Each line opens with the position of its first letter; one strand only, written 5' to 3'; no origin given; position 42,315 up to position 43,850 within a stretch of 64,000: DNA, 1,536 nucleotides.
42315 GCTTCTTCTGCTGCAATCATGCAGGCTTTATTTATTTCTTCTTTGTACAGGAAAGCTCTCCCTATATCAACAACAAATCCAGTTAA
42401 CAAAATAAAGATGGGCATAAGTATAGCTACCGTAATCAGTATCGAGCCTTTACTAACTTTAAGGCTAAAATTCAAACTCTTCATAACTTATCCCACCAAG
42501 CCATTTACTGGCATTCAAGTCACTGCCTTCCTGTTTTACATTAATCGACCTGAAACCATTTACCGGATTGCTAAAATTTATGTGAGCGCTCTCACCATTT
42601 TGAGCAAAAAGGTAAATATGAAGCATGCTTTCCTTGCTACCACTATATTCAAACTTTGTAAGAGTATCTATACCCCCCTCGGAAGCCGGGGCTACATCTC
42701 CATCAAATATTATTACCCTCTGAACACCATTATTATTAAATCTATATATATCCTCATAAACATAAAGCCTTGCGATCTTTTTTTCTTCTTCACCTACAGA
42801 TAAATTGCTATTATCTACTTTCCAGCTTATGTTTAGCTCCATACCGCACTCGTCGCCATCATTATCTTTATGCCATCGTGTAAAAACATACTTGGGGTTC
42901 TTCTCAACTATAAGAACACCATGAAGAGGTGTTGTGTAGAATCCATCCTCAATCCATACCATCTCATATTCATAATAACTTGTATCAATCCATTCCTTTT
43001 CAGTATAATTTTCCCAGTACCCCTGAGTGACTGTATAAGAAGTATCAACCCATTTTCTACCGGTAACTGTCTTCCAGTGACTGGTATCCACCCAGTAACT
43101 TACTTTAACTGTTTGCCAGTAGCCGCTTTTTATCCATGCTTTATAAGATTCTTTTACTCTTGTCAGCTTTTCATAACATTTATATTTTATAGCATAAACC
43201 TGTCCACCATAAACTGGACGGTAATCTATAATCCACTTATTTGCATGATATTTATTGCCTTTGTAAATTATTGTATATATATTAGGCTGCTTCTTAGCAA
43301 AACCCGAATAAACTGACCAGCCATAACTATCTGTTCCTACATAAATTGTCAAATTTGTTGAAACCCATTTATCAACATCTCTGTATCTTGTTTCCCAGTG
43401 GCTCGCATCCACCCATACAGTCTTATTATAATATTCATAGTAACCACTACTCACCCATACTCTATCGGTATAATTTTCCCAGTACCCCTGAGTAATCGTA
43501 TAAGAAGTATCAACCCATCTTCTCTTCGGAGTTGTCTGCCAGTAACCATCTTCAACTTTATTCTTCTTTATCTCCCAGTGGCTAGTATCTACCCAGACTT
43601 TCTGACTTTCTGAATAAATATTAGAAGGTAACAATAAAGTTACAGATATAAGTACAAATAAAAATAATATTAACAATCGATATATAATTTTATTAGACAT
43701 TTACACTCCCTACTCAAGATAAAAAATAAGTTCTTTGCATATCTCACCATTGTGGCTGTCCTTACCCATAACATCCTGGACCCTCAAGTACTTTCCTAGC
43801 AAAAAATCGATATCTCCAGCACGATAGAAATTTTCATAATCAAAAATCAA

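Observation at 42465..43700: Novel Trp/Tyr-rich tandem-repeat secreted protein embedded between pseudopilin genes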

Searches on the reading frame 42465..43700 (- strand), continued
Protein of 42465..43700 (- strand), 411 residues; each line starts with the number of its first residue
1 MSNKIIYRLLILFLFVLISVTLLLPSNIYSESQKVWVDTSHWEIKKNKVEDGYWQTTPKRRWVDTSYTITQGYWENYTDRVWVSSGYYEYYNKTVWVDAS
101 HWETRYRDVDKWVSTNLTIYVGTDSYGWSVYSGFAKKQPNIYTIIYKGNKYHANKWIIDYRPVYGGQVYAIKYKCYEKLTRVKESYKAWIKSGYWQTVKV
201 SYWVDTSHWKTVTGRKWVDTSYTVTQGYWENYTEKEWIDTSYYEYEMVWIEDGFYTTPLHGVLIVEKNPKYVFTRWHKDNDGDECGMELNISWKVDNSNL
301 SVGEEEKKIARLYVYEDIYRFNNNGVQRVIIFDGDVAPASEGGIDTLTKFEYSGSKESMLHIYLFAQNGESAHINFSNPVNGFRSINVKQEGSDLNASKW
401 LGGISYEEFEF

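Call 51: search_protein_representatives(alignment_id=A1)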
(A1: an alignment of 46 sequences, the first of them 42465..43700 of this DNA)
Query: 46 sequences, 420 profile positions. Proteins with E-value up to 0.001 (for the whole library): 76; up to 1e-10: 51; up to 1e-30: 17. The best 76 are listed.
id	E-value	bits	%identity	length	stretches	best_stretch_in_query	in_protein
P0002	4.7e-188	641.9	-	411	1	2-420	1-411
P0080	7.5e-170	581.9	-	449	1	7-420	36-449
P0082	1.6e-169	580.9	-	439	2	63-420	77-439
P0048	2.8e-151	520.8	-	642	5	196-420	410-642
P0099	5.5e-140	483.6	-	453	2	214-420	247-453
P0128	3.8e-98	345.7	-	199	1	223-420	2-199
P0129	4.4e-81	289.5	-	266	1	75-283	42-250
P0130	1.8e-72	261.1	-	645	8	2-100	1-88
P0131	7.2e-67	242.7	-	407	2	10-251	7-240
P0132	6.2e-57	210.0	-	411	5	194-394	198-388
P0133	4.5e-56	207.1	-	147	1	233-378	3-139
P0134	7.3e-47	176.8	-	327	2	234-409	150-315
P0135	1.7e-45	172.3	-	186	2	58-176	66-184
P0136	1.2e-38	149.8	-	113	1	309-420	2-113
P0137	1.8e-35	139.3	-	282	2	146-324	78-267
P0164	5.2e-15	71.9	-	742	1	267-402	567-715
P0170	1.4e-11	60.6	-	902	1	266-394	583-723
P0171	3.3e-11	59.3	-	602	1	266-403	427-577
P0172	3.7e-11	59.2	-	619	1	267-402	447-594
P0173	4.1e-11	59.0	-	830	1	266-393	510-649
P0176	5.4e-10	55.3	-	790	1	267-393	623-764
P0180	2.7e-07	46.4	-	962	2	179-392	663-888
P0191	8.3e-05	38.2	-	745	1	215-392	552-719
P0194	1.5e-04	37.4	-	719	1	99-391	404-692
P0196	6.4e-04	35.3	-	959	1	267-392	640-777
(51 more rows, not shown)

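Call 52: search_protein_families(library=pfam, proteins=[P0164, P0170, P0171, P0172, P0173, P0176, P0180, P0191, P0194, P0196], max_evalue=0.01)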
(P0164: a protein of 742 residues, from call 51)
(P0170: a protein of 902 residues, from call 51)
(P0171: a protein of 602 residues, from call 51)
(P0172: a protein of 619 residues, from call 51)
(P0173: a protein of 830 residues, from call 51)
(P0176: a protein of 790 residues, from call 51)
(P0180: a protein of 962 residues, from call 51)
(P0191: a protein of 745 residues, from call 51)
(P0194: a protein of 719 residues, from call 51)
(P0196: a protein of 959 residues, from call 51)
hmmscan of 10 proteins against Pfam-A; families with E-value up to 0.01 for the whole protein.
P0164 (742 aa): 0 families

P0170 (902 aa): 1 family
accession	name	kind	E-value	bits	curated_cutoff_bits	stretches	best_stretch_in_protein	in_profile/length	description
PF01551.29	Peptidase_M23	-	6e-28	97.3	28.7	1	798-895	2-96/96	Peptidase family M23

P0171 (602 aa): 0 families

P0172 (619 aa): 0 families

P0173 (830 aa): 1 family
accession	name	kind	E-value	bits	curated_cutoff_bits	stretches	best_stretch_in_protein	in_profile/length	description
PF01551.29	Peptidase_M23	-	9.5e-27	93.5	28.7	1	727-824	2-96/96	Peptidase family M23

P0176 (790 aa): 2 families
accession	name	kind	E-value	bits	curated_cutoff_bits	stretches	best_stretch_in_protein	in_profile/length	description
PF13570.13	Beta-prop_ACSF4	-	3.4e-06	27.1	133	1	334-481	53-195/329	Beta-alanine-activating enzyme, beta-propeller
PF13360.13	PQQ_2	-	1.7e-05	25.1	27.6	1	350-451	3-92/233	Outer membrane protein assembly factor BamB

P0180 (962 aa): 0 families

P0191 (745 aa): 0 families

P0194 (719 aa): 0 families

P0196 (959 aa): 9 families
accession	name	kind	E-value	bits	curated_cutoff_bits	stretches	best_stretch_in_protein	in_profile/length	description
PF01551.29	Peptidase_M23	-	3.8e-25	88.3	28.7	1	855-951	2-95/96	Peptidase family M23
PF19077.6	Big_13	-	5e-12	46.6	27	2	375-460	24-101/102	Bacterial Ig-like domain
PF02368.24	Big_2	-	3.6e-08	33.7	22.8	1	557-632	5-79/79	Bacterial Ig-like domain (group 2)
PF12245.14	Big_3_2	-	9e-08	32.8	23.3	0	223-283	63-121/122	Bacterial Ig-like domain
PF09479.16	Flg_new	-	8e-05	23.1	27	1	145-188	26-65/65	Listeria-Bacteroides repeat domain (List_Bact_rpt)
PF24893.1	DUF7743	-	0.00085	19.4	27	0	206-283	17-98/120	Domain of unknown function (DUF7743)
PF13750.12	Big_3_3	-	0.0067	16.5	27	0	255-292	13-51/157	Bacterial Ig-like domain (group 3)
PF12985.13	DUF3869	-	0.0072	17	24.5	0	579-636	13-70/85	Domain of unknown function (DUF3869)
PF22359.2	Big-like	-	0.0095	16.6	27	1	592-634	4-46/48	Bacterial Ig-like domain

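Call 54: find_encoding_contigs(protein=P0170, flank=8000, max_places=2)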
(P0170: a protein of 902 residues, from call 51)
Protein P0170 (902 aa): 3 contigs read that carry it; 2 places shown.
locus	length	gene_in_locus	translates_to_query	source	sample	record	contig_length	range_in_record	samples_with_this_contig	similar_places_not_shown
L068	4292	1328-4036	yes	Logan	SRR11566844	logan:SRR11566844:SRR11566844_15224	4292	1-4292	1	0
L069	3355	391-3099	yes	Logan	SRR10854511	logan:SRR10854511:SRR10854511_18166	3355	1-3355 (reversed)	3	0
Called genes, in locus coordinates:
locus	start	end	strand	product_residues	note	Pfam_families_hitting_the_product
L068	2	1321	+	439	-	?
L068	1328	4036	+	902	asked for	PF01551:Peptidase_M23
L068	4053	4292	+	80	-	?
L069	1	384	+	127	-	?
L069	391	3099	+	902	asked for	PF01551:Peptidase_M23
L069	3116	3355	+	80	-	?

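Call 55: find_encoding_contigs(protein=P0164, flank=8000, max_places=2)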
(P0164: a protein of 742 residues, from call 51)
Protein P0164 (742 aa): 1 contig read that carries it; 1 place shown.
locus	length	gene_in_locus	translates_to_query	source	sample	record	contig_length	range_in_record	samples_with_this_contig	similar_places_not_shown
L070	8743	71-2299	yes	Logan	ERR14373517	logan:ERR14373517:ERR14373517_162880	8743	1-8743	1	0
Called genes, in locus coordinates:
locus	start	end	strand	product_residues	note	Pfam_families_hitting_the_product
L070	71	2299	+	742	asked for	-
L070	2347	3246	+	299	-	PF06564:CBP_BcsQ (weak)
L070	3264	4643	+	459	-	PF02518:HATPase_c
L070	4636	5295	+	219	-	PF07238:PilZ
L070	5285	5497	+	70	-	-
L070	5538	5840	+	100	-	-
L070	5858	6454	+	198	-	PF05866:RusA (weak)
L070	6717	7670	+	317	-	-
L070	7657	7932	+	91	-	-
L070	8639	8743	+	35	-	?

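Call 56: search_protein_families(library=pfam, proteins=[L068:2-1321:+, L068:4053-4292:+, L070:2347-3246:+, L070:5285-5497:+, L070:5538-5840:+, L070:6717-7670:+], max_evalue=0.1)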
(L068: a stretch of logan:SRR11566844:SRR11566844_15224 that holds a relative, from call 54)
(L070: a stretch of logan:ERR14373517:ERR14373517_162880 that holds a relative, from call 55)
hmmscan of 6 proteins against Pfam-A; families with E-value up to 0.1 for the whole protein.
L068:2-1321:+ (439 aa): 4 families
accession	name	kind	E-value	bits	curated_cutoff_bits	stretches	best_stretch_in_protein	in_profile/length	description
PF04122.17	CW_binding_2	-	9.8e-57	189.9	24.9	3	199-286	1-72/73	Cell wall binding domain 2 (CWB2)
PF03808.19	Glyco_tran_WecG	-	0.00017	21.9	27.4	0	160-230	33-106/168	Glycosyl transferase WecG/TagA/CpsF family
PF00465.25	Fe-ADH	-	0.0024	18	31.3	1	54-121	14-86/168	Iron-containing alcohol dehydrogenase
PF05887.16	Trypan_PARP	-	0.029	14.8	100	1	297-336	77-119/134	Procyclic acidic repetitive protein (PARP)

L068:4053-4292:+ (80 aa): 2 families
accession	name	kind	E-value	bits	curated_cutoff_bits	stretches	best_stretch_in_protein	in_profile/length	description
PF08666.17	SAF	-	4.6e-06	27.5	21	1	31-76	2-47/63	SAF domain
PF13144.11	ChapFlgA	-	0.00066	20.2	23.8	1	31-76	2-45/122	Chaperone for flagella basal body P-ring formation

L070:2347-3246:+ (299 aa): 4 families
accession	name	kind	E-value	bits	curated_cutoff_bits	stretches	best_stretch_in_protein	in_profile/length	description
PF06564.18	CBP_BcsQ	-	1.5e-06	28.3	21.3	1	100-262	4-170/234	Cellulose biosynthesis protein BcsQ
PF13614.12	AAA_31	-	3.8e-05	24.1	27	1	99-236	3-146/177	AAA domain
PF01656.29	CbiA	-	0.0012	19.2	25.4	1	100-135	1-37/125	CobQ/CobB/MinD/ParA nucleotide binding domain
PF10609.15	ParA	-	0.0073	16.2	27.1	1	98-150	4-55/246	NUBPL iron-transfer P-loop NTPase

L070:5285-5497:+ (70 aa): 1 family
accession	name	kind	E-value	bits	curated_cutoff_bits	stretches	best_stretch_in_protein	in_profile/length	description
PF23242.1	AAA_lid_TRIP13_C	-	0.02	15.6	27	1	11-53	3-44/110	TRIP13-like, AAA+ ATPase lid C-terminal domain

L070:5538-5840:+ (100 aa): 2 families
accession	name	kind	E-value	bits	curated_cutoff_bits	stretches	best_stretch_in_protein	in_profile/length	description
PF04124.18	Dor1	-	0.018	14.3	23.3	1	25-92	29-92/339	Dor1-like family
PF04108.17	ATG17_like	-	0.019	14.9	43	1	25-85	222-286/355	Autophagy protein ATG17-like domain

L070:6717-7670:+ (317 aa): 0 families

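Call 57: find_encoding_contigs(protein=P0176, flank=9000, max_places=2)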
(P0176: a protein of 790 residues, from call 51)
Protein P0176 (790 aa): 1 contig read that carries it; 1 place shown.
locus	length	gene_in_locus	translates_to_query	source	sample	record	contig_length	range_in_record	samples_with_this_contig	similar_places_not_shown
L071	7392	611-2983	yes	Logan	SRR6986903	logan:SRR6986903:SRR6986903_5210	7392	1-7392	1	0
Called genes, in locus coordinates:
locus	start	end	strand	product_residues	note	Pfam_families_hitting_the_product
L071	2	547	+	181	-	?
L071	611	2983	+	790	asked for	PF13360:PQQ_2 (faint)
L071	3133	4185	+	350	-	PF01381:HTH_3, PF12844:HTH_19, PF13560:HTH_31, PF06114:Peptidase_M78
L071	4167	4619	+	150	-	PF01850:PIN (faint), PF11848:DUF3368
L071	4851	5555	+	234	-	PF00535:Glycos_transf_2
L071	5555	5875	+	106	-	PF00892:EamA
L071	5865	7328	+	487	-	-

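Call 68: search_protein_families(library=pfam, proteins=[L071:2-547:+, L052:6730-7128:+, L052:7110-7571:+, L052:7938-8945:+, L052:10214-10861:+, L052:6427-6648:+, L052:5565-6323:+, L052:9001-10200:+, L064:8722-10527:+, L064:7804-8718:+], max_evalue=0.05)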
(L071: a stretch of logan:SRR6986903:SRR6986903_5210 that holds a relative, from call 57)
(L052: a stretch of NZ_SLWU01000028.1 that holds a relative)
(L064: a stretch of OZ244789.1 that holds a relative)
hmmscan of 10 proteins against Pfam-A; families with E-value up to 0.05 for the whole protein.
L071:2-547:+ (181 aa): 0 families

L052:6730-7128:+ (132 aa): 1 family
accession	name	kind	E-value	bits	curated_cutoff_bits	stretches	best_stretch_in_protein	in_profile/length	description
PF03835.21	Rad4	-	0.02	15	27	1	35-89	53-111/148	Rad4 transglutaminase-like domain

L052:7110-7571:+ (153 aa): 1 family
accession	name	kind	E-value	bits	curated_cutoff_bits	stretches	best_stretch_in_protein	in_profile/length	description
PF13400.11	Tad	-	0.0012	19.6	22.3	1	16-59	1-42/47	Putative Flp pilus-assembly TadE/G-like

L052:7938-8945:+ (335 aa): 1 family
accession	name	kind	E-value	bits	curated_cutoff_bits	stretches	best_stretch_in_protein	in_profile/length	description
PF25482.1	DUF7905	-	0.027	14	22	0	132-168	205-241/302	Domain of unknown function (DUF7905)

L052:10214-10861:+ (215 aa): 4 families
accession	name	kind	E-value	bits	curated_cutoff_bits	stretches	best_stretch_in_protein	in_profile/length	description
PF06486.16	DUF1093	-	0.0087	17.1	26.3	0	124-211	5-73/81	Protein of unknown function (DUF1093)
PF21827.1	New_glue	-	0.025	14.8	31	1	1-76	1-72/94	New glue protein family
PF21110.3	GlxA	-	0.028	15.5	27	0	79-141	19-80/105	GlxA beta barrel domain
PF18140.6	PCC_BT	-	0.029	15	23.5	0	155-200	31-77/126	Propionyl-coenzyme A carboxylase BT domain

L052:6427-6648:+ (73 aa): 1 family
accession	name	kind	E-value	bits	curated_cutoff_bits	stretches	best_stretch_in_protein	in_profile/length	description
PF11295.13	DUF3096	-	0.012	15.7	23.3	1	32-52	2-22/37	Protein of unknown function (DUF3096)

L052:5565-6323:+ (252 aa): 0 families

L052:9001-10200:+ (399 aa): 1 family
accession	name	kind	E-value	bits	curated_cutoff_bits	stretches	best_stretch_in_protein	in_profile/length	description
PF20205.3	DUF6567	-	0.02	15.3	27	0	1-45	1-45/123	Family of unknown function (DUF6567)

L064:8722-10527:+ (601 aa): 0 families

L064:7804-8718:+ (304 aa): 1 family
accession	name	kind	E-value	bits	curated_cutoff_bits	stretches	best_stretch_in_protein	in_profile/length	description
PF02368.24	Big_2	-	0.00064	20.1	22.8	1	107-142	32-67/79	Bacterial Ig-like domain (group 2)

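Call 81: find_homologous_proteins(query=L052:9001-10200:+, max_evalue=0.00001)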
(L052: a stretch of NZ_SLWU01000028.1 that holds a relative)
Query L052:9001-10200:+ (399 aa): 172 proteins with E <= 0.00001 among 4562 candidates; the best 120 are listed.
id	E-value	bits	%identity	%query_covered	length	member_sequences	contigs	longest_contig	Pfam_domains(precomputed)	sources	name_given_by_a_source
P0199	5.3e-231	785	84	100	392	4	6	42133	-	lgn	-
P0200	2.9e-206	703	76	100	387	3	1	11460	-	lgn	-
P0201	3.0e-194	664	73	100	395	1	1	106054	-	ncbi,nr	ncbi:MAG: hypothetical protein IMW83_03830 [Caldanaerobacter subterraneus]|nr:hypothetical protein [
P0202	3.9e-194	663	76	100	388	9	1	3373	-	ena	-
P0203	2.2e-185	635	70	100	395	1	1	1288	-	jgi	jgi:hypothetical protein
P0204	3.9e-163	561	67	100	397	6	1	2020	-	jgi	-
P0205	3.1e-98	348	43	100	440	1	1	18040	-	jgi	jgi:hypothetical protein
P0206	1.8e-80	289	35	100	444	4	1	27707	-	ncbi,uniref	ncbi:hypothetical protein [Thermoanaerobacter uzonensis]|uniref:hypothetical protein n=1 Tax=Thermoa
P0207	3.6e-79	285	37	100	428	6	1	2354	-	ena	-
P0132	2.8e-77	279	38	100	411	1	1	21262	-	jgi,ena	-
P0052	2.7e-54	203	32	87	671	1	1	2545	-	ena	-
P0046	9.7e-53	198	30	88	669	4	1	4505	-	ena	-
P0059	3.7e-49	186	33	85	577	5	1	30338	-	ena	-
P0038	3.0e-48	183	30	89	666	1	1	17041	-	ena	-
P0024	3.6e-43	166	32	94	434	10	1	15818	-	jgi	-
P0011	4.4e-32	130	30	93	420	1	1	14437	-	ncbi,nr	ncbi:MAG: hypothetical protein JW770_04860 [Actinobacteria bacterium]|nr:hypothetical protein [Actin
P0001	2.9e-29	120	32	87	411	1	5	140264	-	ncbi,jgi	-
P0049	5.1e-27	113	30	92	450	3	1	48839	-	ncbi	-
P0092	4.1e-26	110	25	85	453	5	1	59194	-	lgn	-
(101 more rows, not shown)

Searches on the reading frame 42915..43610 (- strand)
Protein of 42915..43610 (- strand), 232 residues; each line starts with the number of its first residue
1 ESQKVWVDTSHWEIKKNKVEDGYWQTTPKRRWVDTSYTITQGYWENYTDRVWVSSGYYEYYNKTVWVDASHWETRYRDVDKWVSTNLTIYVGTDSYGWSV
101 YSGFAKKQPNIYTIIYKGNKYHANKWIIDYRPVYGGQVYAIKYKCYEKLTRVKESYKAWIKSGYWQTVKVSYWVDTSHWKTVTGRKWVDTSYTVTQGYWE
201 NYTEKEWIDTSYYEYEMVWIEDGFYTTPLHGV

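Call 64: predict_structure(alignment_id=A2)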
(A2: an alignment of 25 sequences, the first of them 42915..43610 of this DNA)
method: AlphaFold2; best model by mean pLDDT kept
length: 232 residues; sequences in the alignment: 25
mean_pLDDT: 85.2   pTM: 0.40
mean pLDDT of the five models: 85.2, 83.8, 82.7, 82.4, 79.8
residues with pLDDT >= 90: 96; 70-90: 125; 50-70: 8; < 50: 3
segments of 3 or more residues with pLDDT < 50: 230-232
pLDDT, mean of each block of 10 residues (from residue 1): 68 78 80 80 85 90 92 93 94 90 89 90 94 86 95 92 92 89 85 80 79 78 70 44
secondary structure, 60 per line:
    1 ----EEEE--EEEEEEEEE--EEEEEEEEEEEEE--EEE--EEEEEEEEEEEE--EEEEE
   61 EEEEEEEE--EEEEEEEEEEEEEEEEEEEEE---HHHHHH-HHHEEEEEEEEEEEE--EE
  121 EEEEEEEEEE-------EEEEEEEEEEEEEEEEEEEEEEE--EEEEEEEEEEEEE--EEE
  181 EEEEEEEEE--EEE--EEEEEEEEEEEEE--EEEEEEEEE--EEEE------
elements in order: E5-8 E11-19 E22-34 E37-39 E42-53 E56-68 E71-91 H95-100 E105-116 E119-130 E138-160 E163-175 E178-189 E192-194 E197-209 E212-220 E223-226
